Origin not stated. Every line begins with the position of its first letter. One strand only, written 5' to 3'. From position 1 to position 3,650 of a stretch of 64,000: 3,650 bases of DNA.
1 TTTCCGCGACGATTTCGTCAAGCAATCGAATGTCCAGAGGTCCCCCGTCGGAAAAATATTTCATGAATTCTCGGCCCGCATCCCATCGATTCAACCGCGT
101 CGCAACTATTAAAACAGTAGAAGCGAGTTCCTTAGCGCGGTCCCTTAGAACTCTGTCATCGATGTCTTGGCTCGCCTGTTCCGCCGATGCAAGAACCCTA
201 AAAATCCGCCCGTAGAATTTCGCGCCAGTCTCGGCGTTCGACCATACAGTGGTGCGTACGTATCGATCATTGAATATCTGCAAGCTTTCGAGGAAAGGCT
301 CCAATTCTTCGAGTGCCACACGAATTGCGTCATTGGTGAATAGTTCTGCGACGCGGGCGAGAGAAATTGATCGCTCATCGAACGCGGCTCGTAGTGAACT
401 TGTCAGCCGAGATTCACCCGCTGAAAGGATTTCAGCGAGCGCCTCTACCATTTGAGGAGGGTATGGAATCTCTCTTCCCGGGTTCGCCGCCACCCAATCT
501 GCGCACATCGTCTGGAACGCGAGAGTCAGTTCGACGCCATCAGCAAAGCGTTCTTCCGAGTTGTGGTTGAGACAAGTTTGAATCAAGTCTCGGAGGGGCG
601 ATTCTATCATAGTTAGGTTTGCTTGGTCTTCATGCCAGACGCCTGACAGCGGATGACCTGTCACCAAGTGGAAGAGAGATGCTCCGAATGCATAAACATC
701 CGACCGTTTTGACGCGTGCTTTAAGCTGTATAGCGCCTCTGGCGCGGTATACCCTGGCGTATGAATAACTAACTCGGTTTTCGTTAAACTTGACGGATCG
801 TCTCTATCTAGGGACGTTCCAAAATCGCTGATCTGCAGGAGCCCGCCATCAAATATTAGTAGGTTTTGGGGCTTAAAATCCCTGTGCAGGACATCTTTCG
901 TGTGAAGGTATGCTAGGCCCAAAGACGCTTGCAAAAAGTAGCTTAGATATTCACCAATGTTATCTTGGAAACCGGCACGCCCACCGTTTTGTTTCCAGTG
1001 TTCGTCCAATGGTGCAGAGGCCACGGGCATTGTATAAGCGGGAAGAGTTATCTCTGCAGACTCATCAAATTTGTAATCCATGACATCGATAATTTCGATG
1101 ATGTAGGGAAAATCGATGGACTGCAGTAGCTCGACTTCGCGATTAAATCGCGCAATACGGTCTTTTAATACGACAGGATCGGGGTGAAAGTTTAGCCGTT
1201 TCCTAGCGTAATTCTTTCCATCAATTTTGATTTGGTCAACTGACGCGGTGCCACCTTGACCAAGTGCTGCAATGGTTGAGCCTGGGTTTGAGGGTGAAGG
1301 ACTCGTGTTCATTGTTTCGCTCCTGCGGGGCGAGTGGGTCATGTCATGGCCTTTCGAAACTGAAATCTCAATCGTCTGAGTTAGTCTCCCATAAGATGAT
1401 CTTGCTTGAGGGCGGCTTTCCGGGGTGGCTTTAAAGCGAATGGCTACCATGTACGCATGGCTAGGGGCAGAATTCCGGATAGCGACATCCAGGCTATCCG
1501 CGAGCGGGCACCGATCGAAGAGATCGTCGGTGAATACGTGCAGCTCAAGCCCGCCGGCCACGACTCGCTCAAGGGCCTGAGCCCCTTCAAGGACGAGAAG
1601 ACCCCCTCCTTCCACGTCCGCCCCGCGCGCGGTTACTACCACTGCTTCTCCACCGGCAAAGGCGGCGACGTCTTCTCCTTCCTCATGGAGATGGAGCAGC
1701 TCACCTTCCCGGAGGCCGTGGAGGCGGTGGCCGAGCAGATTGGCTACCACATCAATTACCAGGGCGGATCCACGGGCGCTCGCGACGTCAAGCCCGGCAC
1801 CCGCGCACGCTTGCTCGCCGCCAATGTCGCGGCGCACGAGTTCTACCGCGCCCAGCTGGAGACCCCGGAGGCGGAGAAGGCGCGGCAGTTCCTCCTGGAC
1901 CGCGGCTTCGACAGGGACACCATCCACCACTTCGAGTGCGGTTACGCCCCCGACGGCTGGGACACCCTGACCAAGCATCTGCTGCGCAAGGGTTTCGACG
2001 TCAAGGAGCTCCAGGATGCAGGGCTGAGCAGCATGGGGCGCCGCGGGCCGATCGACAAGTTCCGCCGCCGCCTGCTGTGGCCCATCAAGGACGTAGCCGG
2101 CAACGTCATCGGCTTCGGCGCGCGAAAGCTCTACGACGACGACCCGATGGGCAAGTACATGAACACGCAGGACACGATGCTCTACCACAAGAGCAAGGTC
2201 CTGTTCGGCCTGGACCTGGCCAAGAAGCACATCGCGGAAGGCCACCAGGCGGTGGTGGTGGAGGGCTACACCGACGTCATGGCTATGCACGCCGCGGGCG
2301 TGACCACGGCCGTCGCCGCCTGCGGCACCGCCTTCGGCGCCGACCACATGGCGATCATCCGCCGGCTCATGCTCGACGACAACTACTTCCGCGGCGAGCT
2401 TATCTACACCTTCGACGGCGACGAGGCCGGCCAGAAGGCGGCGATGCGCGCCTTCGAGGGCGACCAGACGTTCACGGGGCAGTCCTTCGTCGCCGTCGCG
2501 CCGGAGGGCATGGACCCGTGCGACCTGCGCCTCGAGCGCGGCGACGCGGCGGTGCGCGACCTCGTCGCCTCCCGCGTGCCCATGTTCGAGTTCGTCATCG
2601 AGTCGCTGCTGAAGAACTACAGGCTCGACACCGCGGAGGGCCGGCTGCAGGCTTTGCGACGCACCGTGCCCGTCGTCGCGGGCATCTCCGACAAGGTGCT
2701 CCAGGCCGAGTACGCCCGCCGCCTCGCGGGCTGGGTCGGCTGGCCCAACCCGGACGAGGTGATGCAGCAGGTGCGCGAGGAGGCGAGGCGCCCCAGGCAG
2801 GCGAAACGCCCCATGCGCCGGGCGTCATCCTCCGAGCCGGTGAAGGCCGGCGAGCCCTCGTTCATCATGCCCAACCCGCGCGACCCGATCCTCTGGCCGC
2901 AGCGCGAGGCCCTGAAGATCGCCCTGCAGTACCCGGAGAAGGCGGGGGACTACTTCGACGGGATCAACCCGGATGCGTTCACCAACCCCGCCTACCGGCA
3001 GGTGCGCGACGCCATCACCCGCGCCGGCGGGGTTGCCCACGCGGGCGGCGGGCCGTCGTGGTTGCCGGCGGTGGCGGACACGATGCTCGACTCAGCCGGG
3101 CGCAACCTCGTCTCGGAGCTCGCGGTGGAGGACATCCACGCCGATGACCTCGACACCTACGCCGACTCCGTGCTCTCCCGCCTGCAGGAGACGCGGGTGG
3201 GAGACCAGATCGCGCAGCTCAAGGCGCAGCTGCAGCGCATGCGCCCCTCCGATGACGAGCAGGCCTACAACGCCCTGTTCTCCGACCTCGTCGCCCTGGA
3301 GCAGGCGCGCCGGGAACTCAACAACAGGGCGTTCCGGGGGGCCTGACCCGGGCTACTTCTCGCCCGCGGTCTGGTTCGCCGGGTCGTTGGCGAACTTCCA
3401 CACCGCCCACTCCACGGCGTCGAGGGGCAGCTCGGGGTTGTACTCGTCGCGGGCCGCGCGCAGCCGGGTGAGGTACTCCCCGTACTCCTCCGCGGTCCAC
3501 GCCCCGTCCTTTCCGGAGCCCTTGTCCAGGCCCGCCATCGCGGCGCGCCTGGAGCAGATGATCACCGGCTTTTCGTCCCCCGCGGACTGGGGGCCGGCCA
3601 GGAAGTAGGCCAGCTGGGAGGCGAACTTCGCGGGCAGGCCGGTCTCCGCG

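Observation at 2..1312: Hidden low-GC Ser/Thr kinase next to dnaG: candidate abortive-infection kinase and edge of an unannotated defence island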

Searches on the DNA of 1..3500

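Call 96: search_rna_families(source=window, start=1, end=3500, threshold=evalue, max_evalue=0.1)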
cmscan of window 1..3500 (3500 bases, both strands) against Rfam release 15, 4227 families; matches with E-value up to 0.1: 0.
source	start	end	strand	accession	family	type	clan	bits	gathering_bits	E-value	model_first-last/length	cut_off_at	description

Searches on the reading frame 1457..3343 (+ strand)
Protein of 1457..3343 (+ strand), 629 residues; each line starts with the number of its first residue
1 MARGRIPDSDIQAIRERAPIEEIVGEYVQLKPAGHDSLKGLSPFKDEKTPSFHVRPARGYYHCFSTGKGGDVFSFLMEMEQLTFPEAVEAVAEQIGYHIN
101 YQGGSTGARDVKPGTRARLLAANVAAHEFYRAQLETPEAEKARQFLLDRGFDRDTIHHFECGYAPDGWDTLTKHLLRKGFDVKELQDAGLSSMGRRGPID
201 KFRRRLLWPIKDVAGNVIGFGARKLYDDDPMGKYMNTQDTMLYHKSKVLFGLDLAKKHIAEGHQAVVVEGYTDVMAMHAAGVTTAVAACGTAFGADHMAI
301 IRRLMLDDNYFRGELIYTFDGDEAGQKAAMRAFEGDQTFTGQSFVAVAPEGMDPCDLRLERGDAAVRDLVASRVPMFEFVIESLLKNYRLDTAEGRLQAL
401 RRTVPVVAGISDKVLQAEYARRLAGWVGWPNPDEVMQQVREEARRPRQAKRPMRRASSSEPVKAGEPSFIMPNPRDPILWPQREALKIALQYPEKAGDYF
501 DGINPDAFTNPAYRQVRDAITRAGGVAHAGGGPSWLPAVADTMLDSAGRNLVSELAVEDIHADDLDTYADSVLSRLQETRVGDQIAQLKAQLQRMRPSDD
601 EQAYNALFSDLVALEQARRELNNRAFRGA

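Call 25: find_related_loci(query=window:1457-3343:+, collection=genome_contigs, flank=10000)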
Query window:1457-3343:+ (629 aa) in genome_contigs; peptide patterns used: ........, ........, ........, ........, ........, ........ (x = any residue, [..] = any of these).
86 stretches matched a pattern; 42 encode a relative of the query (tblastn E <= 1e-3); 42 distinct loci.
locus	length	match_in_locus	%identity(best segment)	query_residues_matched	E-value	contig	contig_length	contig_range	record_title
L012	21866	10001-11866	89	1-626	0e+0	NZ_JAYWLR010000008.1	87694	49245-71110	Corynebacterium sp. LK2510 8, whole genome shotgun sequence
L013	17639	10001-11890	84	1-629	0e+0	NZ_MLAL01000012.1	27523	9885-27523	Corynebacterium sp. NML130628 NODE_43, whole genome shotgun sequence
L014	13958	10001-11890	84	1-628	0e+0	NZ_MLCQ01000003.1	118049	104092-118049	Corynebacterium sp. NML140438 NODE_7, whole genome shotgun sequence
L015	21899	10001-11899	83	1-628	0e+0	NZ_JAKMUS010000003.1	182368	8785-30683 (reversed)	Corynebacterium meitnerae strain c8Ua_172 8Ua_172_A_contig_3, whole genome shotgun sequence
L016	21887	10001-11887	82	1-628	0e+0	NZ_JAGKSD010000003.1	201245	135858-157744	Corynebacterium sp. Marseille-P3884 NODE_3_length_201245_cov_21.4634, whole genome shotgun sequence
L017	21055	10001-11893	81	1-627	0e+0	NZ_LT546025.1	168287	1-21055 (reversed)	Corynebacterium bouchesdurhonense strain SN14, whole genome shotgun sequence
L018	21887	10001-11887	83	1-628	0e+0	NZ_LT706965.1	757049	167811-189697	Corynebacterium urinipleomorphum strain Marseille-P2799T, whole genome shotgun sequence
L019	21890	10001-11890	82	1-627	0e+0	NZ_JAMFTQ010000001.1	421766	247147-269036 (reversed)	Corynebacterium stercoris strain TA-R-1 contig1, whole genome shotgun sequence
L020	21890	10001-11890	81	1-628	0e+0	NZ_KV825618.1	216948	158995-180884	Corynebacterium sp. HMSC074A01 Scaffold185, whole genome shotgun sequence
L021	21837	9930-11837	79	1-627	0e+0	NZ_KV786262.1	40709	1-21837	Corynebacterium sp. HMSC29G08 Scaffold546, whole genome shotgun sequence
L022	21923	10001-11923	81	1-628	0e+0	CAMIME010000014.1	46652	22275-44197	MAG: uncultured Campylobacter sp. isolate fTIGlMUJW4_bin.3.MAG genome assembly, contig: NODE_37_length_46652_cov_32.7808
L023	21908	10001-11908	79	1-627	0e+0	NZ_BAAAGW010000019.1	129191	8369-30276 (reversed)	Corynebacterium riegelii strain JCM 10389 sequence19, whole genome shotgun sequence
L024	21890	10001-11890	79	1-627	0e+0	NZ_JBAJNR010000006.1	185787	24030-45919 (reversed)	Corynebacterium sp. Marseille-Q4381 NODE_6_length_185787_cov_21.505979, whole genome shotgun sequence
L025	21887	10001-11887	82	1-627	0e+0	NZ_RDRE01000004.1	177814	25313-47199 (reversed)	Corynebacterium gottingense strain DSM 103494 DSM103494T_4, whole genome shotgun sequence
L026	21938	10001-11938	79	1-627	0e+0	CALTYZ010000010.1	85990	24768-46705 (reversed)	MAG: uncultured Corynebacterium sp. isolate oJ6dzQGQAg_bin.24.MAG genome assembly, contig: NODE_158_length_85990_cov_16.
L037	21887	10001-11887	82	1-627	0e+0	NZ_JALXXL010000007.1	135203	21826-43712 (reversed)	Corynebacterium sp. p3-SID1056 7, whole genome shotgun sequence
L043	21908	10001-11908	60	1-628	0e+0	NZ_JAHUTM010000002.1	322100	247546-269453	Corynebacterium sp. TAE3-ERU12 Seq2, whole genome shotgun sequence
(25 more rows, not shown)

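Call 79: search_protein_families(library=pfam, proteins=[L037:7834-9951:+], max_evalue=0.1)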
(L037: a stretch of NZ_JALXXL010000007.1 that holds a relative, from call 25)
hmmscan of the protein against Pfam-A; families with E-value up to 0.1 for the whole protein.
L037:7834-9951:+ (705 aa): 1 family
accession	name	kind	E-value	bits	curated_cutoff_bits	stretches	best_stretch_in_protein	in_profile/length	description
PF14041.11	Lipoprotein_21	-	0.00095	19.7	25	1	641-691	38-87/87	LppP/LprE lipoprotein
